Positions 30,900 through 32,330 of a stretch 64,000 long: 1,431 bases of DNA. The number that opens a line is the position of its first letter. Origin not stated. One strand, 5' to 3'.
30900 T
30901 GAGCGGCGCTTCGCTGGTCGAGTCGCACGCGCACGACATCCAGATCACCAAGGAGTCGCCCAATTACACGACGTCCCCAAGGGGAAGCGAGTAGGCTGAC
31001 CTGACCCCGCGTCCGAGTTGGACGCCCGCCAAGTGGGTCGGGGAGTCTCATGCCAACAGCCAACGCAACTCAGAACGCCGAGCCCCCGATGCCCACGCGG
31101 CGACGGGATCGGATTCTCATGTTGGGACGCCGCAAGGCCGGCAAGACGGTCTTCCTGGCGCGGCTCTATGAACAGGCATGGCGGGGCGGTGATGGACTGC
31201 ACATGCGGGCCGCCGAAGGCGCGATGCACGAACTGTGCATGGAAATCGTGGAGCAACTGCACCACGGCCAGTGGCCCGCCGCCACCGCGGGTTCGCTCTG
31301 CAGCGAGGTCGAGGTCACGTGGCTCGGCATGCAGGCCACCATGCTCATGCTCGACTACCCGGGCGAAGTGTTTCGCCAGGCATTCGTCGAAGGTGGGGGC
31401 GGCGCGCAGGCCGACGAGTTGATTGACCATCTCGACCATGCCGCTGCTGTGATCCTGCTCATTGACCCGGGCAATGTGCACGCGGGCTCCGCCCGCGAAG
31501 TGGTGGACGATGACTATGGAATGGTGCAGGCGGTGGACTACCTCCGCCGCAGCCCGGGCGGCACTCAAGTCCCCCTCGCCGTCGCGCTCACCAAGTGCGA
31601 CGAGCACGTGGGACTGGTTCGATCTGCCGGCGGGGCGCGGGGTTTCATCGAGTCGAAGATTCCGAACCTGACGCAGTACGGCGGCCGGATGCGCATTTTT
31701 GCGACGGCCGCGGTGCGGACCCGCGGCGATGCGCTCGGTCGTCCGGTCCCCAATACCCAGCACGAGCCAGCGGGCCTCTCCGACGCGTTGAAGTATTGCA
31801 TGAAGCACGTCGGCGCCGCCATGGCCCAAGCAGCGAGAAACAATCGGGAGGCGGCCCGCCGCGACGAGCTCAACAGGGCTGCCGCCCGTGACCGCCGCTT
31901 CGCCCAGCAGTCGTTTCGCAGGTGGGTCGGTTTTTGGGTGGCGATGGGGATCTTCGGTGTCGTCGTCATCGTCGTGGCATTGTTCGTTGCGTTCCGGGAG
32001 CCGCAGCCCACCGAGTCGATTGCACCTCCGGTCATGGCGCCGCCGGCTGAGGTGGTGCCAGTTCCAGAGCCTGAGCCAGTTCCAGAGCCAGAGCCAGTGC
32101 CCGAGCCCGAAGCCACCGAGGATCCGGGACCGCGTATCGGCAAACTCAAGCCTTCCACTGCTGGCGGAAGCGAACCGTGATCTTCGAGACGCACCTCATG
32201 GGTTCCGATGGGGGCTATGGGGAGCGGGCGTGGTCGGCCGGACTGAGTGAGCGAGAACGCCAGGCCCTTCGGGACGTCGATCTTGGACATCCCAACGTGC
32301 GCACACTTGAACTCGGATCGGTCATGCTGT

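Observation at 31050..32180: Small Ras-like GTPase that is itself an integral membrane protein with a periplasmic Pro-Glu tail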

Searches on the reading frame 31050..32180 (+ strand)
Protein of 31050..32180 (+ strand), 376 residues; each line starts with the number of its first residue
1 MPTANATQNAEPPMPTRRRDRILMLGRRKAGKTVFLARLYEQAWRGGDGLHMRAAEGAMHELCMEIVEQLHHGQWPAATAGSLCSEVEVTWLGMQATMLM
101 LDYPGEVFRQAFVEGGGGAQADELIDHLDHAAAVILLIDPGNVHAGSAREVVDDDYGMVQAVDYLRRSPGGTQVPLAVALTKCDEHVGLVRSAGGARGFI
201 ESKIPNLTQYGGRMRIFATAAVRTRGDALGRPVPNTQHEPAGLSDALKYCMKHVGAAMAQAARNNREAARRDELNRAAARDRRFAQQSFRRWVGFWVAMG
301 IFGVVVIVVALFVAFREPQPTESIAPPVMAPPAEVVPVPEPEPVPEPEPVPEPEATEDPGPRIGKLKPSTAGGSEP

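Call 3: search_protein_families(library=pfam, proteins=[window:31050-32177:+], max_evalue=0.1)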
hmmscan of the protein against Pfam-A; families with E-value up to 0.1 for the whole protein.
window:31050-32177:+ (376 aa): 2 families
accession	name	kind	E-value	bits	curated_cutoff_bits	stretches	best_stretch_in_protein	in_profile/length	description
PF19993.5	DO-GTPase2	-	5.8e-08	33.1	27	1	97-188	90-174/226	Double-GTPase 2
PF19975.5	DO-GTPase1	-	1.2e-07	31.8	27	1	23-144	1-121/271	Double-GTPase 1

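Call 4: search_protein_families(library=ncbifam, proteins=[window:31050-32177:+], max_evalue=0.1)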
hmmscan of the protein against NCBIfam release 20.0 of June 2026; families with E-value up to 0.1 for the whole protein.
window:31050-32177:+ (376 aa): 5 families
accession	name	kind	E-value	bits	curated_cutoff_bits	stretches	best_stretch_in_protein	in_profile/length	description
NF033761.1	gliding_GltJ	equivalog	0.0046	16.1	450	1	232-360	312-441/671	adventurous gliding motility protein GltJ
NF008083.0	PRK10819.1-4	equivalog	0.015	15.3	448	1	302-355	29-83/239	TonB system transport protein TonB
NF038083.1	CU044_5270_fam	subfamily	0.035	13.9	100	1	265-333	3-69/284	CU044_5270 family protein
NF008084.0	PRK10819.1-5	equivalog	0.077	12.9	315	0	318-361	57-104/249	TonB system transport protein TonB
NF038227.1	IcmM_DotJ_IVB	equivalog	0.093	13.1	100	0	280-345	11-75/94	type IVB secretion system protein IcmM/DotJ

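Call 6: find_homologous_proteins(query=window:31050-32177:+, max_evalue=0.001)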
Query window:31050-32177:+ (376 aa): 97 proteins with E <= 0.001 among 8000 candidates.
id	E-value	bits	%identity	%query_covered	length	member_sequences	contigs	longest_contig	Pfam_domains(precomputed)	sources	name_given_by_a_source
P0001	2.2e-169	582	76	91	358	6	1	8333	PF19975.6,PF19993.6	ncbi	-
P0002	2.0e-135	470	67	79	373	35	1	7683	PF19975.6,PF19993.6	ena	-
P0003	2.4e-133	463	61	91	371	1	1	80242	PF19975.6,PF19993.6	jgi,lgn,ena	-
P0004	3.2e-132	459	62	91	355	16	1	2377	PF19975.6,PF19993.6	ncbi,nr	ncbi:MAG: hypothetical protein HN811_07750 [Phycisphaerae bacterium]|nr:hypothetical protein [Phycis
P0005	5.8e-131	455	61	91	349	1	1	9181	PF19975.6,PF19993.6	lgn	-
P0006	1.7e-129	450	62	87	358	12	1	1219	PF19975.6,PF19993.6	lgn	-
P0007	3.4e-126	440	65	76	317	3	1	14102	PF19975.6,PF19993.6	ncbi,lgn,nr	ncbi:MAG: hypothetical protein MK100_05785 [Phycisphaerales bacterium]|nr:hypothetical protein [Phyc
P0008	2.5e-123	430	66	76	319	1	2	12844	PF19975.6,PF19993.6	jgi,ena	-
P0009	6.5e-121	422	54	98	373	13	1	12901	PF19975.6,PF19993.6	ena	-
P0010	2.1e-117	411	55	90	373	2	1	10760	PF19975.6,PF19993.6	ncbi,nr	ncbi:MAG: hypothetical protein P8I91_06445 [Phycisphaerales bacterium]|nr:hypothetical protein [Phyc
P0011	5.3e-115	403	56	88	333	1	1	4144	PF19975.6,PF19993.6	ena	-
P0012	4.1e-110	387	62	76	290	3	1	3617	-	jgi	jgi:hypothetical protein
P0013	3.6e-109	383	59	73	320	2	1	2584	-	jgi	jgi:hypothetical protein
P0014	1.9e-102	361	54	80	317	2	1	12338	-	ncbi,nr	ncbi:MAG: hypothetical protein QGH76_06050, partial [Phycisphaerales bacterium]|nr:hypothetical prot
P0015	2.6e-100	354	54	79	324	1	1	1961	PF19975.6,PF19993.6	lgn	-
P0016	9.1e-99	349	55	81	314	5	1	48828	-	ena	-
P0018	1.9e-89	319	58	64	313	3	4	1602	PF19975.6,PF19993.6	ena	-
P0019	7.8e-86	307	57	62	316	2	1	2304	PF19975.6,PF19993.6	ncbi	-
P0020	9.4e-86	306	58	63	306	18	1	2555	PF19975.6,PF19993.6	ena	-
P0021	1.5e-73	266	44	78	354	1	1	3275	PF19975.6,PF19993.6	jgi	-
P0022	1.9e-73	266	42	79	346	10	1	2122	PF19975.6,PF19993.6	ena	-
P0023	3.8e-73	265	43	82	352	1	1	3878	PF19975.6,PF19993.6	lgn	-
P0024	2.2e-71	259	42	75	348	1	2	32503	PF19975.6,PF19993.6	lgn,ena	-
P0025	3.1e-71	259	42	80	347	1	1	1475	PF19975.6,PF19993.6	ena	-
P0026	6.1e-71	258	40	79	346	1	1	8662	PF19975.6,PF19993.6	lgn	-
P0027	7.6e-71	257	43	77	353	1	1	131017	PF19975.6,PF19993.6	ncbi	-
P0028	3.3e-70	255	42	81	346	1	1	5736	PF19975.6,PF19993.6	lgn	-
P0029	5.2e-70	255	40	77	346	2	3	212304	PF19975.6,PF19993.6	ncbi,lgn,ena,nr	ncbi:MAG: GTPase domain-containing protein [Planctomycetes bacterium]|nr:GTPase domain-containing pr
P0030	1.1e-67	247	44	71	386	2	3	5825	PF19975.6,PF19993.6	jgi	-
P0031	1.8e-67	246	40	81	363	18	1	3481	PF19975.6,PF19993.6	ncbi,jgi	jgi:GTPase SAR1 family protein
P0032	4.3e-67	245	44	79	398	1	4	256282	PF19975.6,PF19993.6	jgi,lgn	-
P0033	4.3e-67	245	44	79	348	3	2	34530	PF19975.6,PF19993.6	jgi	jgi:hypothetical protein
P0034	1.3e-66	243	42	81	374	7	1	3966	PF19975.6,PF19993.6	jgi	-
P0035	3.8e-66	242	47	63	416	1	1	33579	PF19975.6,PF19993.6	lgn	-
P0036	2.3e-65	239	47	65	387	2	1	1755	PF19975.6,PF19993.6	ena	-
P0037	8.2e-65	238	43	79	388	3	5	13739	PF19975.6,PF19993.6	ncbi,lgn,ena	-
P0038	8.8e-65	237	43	75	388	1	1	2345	PF19975.6,PF19993.6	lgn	-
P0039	1.5e-64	237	48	62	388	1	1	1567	PF19975.6,PF19993.6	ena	-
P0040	6.1e-64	235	42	70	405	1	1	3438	PF19975.6,PF19993.6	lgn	-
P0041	7.1e-64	234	39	80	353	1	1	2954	PF19975.6,PF19993.6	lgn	-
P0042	1.1e-63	234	46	63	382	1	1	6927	PF19975.6,PF19993.6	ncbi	-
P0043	1.6e-63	233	43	79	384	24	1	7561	PF19975.6,PF19993.6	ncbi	ncbi:MAG: TRAFAC clade GTPase domain-containing protein [Phycisphaerales bacterium]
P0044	7.8e-63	231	47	62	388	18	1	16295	PF19975.6,PF19993.6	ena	-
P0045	1.1e-62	231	38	80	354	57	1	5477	PF19975.6,PF19993.6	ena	-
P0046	1.9e-62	230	47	62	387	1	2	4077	PF19975.6,PF19993.6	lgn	-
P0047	3.1e-62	229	42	71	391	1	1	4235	PF19975.6,PF19993.6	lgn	-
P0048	4.5e-62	228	46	65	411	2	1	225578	PF19975.6,PF19993.6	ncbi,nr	ncbi:MAG: hypothetical protein KF724_10550 [Phycisphaeraceae bacterium]|nr:hypothetical protein [Phy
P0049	7.6e-62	228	45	66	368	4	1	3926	PF19975.6,PF19993.6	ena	-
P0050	5.4e-61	225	47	62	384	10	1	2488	PF19975.6,PF19993.6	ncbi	-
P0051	1.5e-60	224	45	63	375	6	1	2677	PF19975.6,PF19993.6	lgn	-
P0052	6.7e-59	218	40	75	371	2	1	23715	PF19975.6,PF19993.6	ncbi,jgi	jgi:hypothetical protein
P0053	7.7e-59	218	43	78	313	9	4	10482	PF19975.6,PF19993.6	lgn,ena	-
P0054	9.1e-59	218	43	75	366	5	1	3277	PF19975.6,PF19993.6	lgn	-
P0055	1.1e-58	217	41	77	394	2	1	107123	PF19975.6,PF19993.6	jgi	-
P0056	2.9e-58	216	46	66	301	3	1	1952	PF19975.6,PF19993.6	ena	-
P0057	5.0e-58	215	40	79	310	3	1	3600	PF19975.6,PF19993.6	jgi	-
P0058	5.5e-58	215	47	68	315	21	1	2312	PF19975.6,PF19993.6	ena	-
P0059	9.8e-58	214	47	60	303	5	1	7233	PF19975.6,PF19993.6,PF13481.13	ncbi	-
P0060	1.2e-57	214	48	62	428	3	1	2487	PF19975.6,PF19993.6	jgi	jgi:hypothetical protein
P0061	2.6e-57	213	39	80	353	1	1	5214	PF19975.6,PF19993.6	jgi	jgi:hypothetical protein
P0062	2.8e-57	213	46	63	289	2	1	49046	PF19975.6,PF19993.6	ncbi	-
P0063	1.6e-56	210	42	66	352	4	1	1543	PF19975.6,PF19993.6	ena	-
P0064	7.3e-55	205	40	84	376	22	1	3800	PF19975.6,PF19993.6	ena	-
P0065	8.8e-55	205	39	68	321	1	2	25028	PF19975.6,PF19993.6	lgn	-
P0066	1.3e-54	204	42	70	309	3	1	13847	PF19993.6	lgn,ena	-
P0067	1.4e-54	204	42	71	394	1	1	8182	PF19975.6,PF19993.6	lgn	-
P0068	3.8e-54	202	39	81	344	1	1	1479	PF19993.6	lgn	-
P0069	5.8e-54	202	39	79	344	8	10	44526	PF19975.6,PF19993.6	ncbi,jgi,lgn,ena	-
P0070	7.0e-54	202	40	72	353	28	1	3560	PF19975.6,PF19993.6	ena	-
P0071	8.4e-54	201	40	80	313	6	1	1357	PF19975.6,PF19993.6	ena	-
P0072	1.1e-53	201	38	81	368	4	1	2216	PF19975.6,PF19993.6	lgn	-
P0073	2.6e-51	193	36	75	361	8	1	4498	PF19975.6,PF19993.6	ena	-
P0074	6.9e-51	192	37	80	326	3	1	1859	PF19975.6,PF19993.6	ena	-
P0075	1.2e-50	191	42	63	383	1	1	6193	PF19975.6,PF19993.6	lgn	-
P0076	1.3e-50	191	37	74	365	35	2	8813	PF19975.6,PF19993.6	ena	-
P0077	2.8e-50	190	36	80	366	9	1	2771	PF19975.6,PF19993.6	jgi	-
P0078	3.0e-50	190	39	75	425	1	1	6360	PF19993.6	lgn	-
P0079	3.9e-50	189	39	74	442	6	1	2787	PF19975.6,PF19993.6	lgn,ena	-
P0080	4.4e-50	189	39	75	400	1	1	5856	PF19993.6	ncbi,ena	-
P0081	4.5e-50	189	40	84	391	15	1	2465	PF19975.6,PF19993.6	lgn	-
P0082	5.2e-50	189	37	80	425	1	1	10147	PF19993.6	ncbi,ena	-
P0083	9.6e-50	188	38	77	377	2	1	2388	PF19993.6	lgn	-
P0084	1.6e-49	187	39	68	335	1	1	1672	PF19993.6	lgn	-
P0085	2.8e-49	186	39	68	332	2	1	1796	PF19993.6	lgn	-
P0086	7.8e-49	185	42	61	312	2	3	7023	PF19975.6,PF19993.6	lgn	-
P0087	8.4e-49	185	39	65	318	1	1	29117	PF19993.6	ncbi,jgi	jgi:hypothetical protein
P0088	1.4e-48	184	36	80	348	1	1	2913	PF19975.6,PF19993.6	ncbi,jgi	jgi:hypothetical protein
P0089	1.5e-48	184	35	79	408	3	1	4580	PF13173.13,PF19975.6,PF19993.6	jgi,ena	-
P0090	3.3e-48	183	39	79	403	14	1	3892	PF19975.6,PF19993.6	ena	-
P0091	7.4e-48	182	39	73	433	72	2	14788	PF19993.6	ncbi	-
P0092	8.7e-47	178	37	78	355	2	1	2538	PF19993.6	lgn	-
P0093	4.5e-46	176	39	68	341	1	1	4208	PF19993.6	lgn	-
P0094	4.2e-45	173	37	79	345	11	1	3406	PF19993.6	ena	-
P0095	3.0e-43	167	35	79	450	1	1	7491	PF19975.6,PF19993.6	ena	-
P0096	3.9e-42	163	41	63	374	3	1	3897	PF19993.6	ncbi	-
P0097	1.4e-37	148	36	63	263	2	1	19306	PF19975.6,PF19993.6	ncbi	-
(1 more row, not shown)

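Call 9: find_encoding_contigs(protein=window:31050-32180:+, flank=10000, max_places=3)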
Protein window:31050-32180:+ (376 aa): no gene with exactly this product is on record in the collection.

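Call 10: find_encoding_contigs(protein=P0029, flank=10000, max_places=2)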
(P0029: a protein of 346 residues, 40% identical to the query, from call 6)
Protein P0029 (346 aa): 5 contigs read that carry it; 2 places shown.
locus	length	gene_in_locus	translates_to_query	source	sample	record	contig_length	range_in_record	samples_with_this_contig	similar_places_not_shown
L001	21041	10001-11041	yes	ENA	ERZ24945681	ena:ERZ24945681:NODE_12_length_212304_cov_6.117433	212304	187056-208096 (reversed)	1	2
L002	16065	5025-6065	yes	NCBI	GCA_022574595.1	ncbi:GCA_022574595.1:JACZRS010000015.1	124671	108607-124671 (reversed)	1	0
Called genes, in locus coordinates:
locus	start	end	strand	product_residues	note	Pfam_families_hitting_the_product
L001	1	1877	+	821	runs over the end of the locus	PF00070:Pyr_redox (faint), PF07992:Pyr_redox_2, PF13738:Pyr_redox_3, PF12838:Fer4_7 (faint), PF12801:Fer4_5 (weak), PF13187:Fer4_9 (weak), PF13237:Fer4_10, PF14697:Fer4_21 (weak)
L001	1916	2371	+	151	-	-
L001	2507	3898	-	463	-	PF00483:NTP_transferase, PF01128:IspD, PF12804:NTP_transf_3, PF01066:CDP-OH_P_transf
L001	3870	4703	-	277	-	PF00316:FBPase (weak), PF00459:Inositol_P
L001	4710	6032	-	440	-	PF01658:Inos-1-P_synth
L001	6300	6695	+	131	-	PF11528:DUF3224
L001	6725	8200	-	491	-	PF03060:NMO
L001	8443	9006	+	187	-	-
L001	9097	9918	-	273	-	-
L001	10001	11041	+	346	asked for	PF19975:DO-GTPase1, PF19993:DO-GTPase2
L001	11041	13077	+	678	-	-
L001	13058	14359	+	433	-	PF00089:Trypsin, PF13365:Trypsin_2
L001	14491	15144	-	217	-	PF03928:HbpS-like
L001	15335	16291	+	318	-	-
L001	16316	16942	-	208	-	-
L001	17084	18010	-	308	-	PF01545:Cation_efflux, PF16916:ZT_dimer (weak)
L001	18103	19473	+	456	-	PF01408:GFO_IDH_MocA, PF19051:GFO_IDH_MocA_C2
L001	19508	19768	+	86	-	-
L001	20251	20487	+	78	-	-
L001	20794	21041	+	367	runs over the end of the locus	PF00078:RVT_1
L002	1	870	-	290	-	PF01658:Inos-1-P_synth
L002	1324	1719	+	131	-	PF11528:DUF3224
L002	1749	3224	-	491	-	PF03060:NMO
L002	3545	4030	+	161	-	-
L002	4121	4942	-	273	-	-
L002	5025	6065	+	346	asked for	PF19975:DO-GTPase1, PF19993:DO-GTPase2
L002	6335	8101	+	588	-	-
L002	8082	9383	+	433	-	PF00089:Trypsin, PF13365:Trypsin_2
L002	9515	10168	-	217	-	PF03928:HbpS-like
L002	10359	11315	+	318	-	-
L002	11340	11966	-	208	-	-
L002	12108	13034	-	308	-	PF01545:Cation_efflux, PF16916:ZT_dimer (weak)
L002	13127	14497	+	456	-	PF01408:GFO_IDH_MocA, PF19051:GFO_IDH_MocA_C2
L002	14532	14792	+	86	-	-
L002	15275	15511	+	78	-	-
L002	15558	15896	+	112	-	PF13560:HTH_31 (weak), PF12844:HTH_19, PF01381:HTH_3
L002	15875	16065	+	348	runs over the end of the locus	PF00078:RVT_1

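Call 11: find_encoding_contigs(protein=P0048, flank=10000, max_places=2)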
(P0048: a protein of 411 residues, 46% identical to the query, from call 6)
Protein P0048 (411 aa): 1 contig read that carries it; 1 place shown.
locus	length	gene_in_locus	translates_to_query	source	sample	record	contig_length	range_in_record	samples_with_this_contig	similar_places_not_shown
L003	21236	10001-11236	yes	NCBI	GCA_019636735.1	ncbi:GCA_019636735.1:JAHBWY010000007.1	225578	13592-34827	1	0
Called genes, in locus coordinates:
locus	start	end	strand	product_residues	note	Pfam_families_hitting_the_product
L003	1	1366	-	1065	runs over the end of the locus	PF00873:ACR_tran, PF03176:MMPL (weak)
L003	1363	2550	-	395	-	PF25917:BSH_RND, PF25876:HH_MFP_RND, PF25944:Beta-barrel_RND, PF25967:RND-MFP_C, PF25989:YknX_C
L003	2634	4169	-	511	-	PF02321:OEP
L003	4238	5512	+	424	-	PF04338:DUF481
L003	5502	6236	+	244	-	PF00583:Acetyltransf_1 (weak)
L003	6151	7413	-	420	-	PF06925:MGDG_synth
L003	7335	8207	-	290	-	PF00149:Metallophos, PF12850:Metallophos_2 (faint)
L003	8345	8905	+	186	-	PF03729:DUF308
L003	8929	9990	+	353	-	PF01916:DS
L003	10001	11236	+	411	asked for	PF19993:DO-GTPase2, PF19975:DO-GTPase1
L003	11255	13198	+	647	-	-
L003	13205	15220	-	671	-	PF02784:Orn_Arg_deC_N, PF17810:Arg_decarb_HB, PF17944:Arg_decarbox_C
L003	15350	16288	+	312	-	PF13424:TPR_12 (faint)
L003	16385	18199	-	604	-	PF00012:HSP70, PF06723:MreB_Mbl, PF02782:FGGY_C (weak)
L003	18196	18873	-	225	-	-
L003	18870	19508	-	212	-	-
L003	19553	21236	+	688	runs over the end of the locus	PF03483:B3_4, PF03484:B5, PF17759:tRNA_synthFbeta, PF03147:FDX-ACB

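Call 12: find_encoding_contigs(protein=P0003, flank=10000, max_places=2)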
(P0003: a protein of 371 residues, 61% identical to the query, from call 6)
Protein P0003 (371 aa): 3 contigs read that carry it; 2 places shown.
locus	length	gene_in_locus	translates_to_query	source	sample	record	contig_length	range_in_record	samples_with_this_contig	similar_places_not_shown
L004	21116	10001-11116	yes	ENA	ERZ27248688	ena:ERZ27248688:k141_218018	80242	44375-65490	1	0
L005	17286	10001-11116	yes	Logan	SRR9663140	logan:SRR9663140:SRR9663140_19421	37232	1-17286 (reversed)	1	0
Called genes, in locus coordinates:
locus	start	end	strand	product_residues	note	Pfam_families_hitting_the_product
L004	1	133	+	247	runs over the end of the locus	PF00005:ABC_tran, PF02463:SMC_N (faint), PF13304:AAA_21 (weak)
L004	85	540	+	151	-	-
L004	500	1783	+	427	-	PF01321:Creatinase_N, PF00557:Peptidase_M24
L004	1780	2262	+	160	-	PF00364:Biotin_lipoyl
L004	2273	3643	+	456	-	PF00289:Biotin_carb_N, PF02222:ATP-grasp, PF02786:CPSase_L_D2, PF07478:Dala_Dala_lig_C, PF02785:Biotin_carb_C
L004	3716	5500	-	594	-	PF02674:Colicin_V (weak)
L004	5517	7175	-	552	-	PF00437:T2SSE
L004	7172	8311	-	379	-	PF00437:T2SSE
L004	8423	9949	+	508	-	PF00478:IMPDH, PF00571:CBS, PF00977:His_biosynth (weak), PF01070:FMN_dh (weak), PF03060:NMO (weak)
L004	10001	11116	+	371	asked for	PF19975:DO-GTPase1 (weak), PF19993:DO-GTPase2 (faint)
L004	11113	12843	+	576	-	-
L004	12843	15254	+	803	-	PF13768:VWA_3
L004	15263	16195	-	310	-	-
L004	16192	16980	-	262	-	-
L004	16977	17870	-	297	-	PF01618:MotA_ExbB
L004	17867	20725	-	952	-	-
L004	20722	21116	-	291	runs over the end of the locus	-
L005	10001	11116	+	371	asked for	PF19975:DO-GTPase1 (weak), PF19993:DO-GTPase2 (faint)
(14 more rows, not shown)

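Call 13: find_encoding_contigs(protein=P0016, flank=10000, max_places=2)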
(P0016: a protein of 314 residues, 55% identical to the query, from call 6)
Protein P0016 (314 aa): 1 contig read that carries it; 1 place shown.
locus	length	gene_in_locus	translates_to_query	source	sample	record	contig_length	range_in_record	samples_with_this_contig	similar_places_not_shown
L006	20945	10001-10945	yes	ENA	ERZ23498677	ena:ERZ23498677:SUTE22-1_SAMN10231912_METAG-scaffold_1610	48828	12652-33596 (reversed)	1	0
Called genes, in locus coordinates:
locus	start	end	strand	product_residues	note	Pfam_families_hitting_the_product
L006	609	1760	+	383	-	PF01321:Creatinase_N, PF00557:Peptidase_M24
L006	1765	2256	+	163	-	PF00364:Biotin_lipoyl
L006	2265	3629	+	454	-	PF00289:Biotin_carb_N, PF02655:ATP-grasp_3 (weak), PF08443:RimK (weak), PF02222:ATP-grasp, PF02786:CPSase_L_D2, PF07478:Dala_Dala_lig_C, PF02785:Biotin_carb_C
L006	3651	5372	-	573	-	-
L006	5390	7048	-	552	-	PF00437:T2SSE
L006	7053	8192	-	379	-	PF00437:T2SSE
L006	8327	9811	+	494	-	PF00478:IMPDH, PF00571:CBS, PF03060:NMO (weak)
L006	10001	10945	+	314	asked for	-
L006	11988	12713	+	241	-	-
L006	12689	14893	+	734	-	PF13519:VWA_2 (faint), PF13768:VWA_3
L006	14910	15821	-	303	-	-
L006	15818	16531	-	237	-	-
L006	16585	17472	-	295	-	PF01618:MotA_ExbB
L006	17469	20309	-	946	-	-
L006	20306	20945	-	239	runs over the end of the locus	-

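Call 14: find_encoding_contigs(protein=P0032, flank=10000, max_places=2)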
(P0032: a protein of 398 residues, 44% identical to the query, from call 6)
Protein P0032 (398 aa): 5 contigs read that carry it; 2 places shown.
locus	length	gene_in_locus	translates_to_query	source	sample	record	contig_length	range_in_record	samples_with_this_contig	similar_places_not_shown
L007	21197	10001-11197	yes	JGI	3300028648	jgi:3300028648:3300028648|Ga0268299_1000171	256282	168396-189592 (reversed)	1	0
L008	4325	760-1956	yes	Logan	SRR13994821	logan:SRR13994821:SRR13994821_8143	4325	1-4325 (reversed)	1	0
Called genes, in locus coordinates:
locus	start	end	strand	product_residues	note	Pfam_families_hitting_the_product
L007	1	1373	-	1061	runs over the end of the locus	PF00873:ACR_tran, PF03176:MMPL (weak)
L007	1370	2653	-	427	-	PF25917:BSH_RND, PF25876:HH_MFP_RND, PF25878:HH_AAEA_pHBA (faint), PF25944:Beta-barrel_RND, PF25954:Beta-barrel_RND_2 (weak), PF25967:RND-MFP_C (weak), PF25989:YknX_C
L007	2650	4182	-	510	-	PF02321:OEP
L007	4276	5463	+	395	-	PF04338:DUF481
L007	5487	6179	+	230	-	PF00583:Acetyltransf_1 (faint)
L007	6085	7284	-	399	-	PF06925:MGDG_synth, PF04101:Glyco_tran_28_C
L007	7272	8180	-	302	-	PF00149:Metallophos, PF12850:Metallophos_2 (weak)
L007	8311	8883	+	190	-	PF03729:DUF308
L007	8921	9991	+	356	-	PF01916:DS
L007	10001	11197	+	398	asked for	PF19993:DO-GTPase2, PF19975:DO-GTPase1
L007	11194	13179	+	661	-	-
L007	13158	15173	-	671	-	PF02784:Orn_Arg_deC_N, PF17810:Arg_decarb_HB, PF17944:Arg_decarbox_C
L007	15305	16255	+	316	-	-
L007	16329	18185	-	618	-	PF00012:HSP70, PF06723:MreB_Mbl, PF02782:FGGY_C (faint)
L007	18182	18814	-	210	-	-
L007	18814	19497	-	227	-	-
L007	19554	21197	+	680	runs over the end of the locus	PF03483:B3_4, PF03484:B5, PF17759:tRNA_synthFbeta, PF03147:FDX-ACB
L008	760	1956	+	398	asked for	PF19993:DO-GTPase2, PF19975:DO-GTPase1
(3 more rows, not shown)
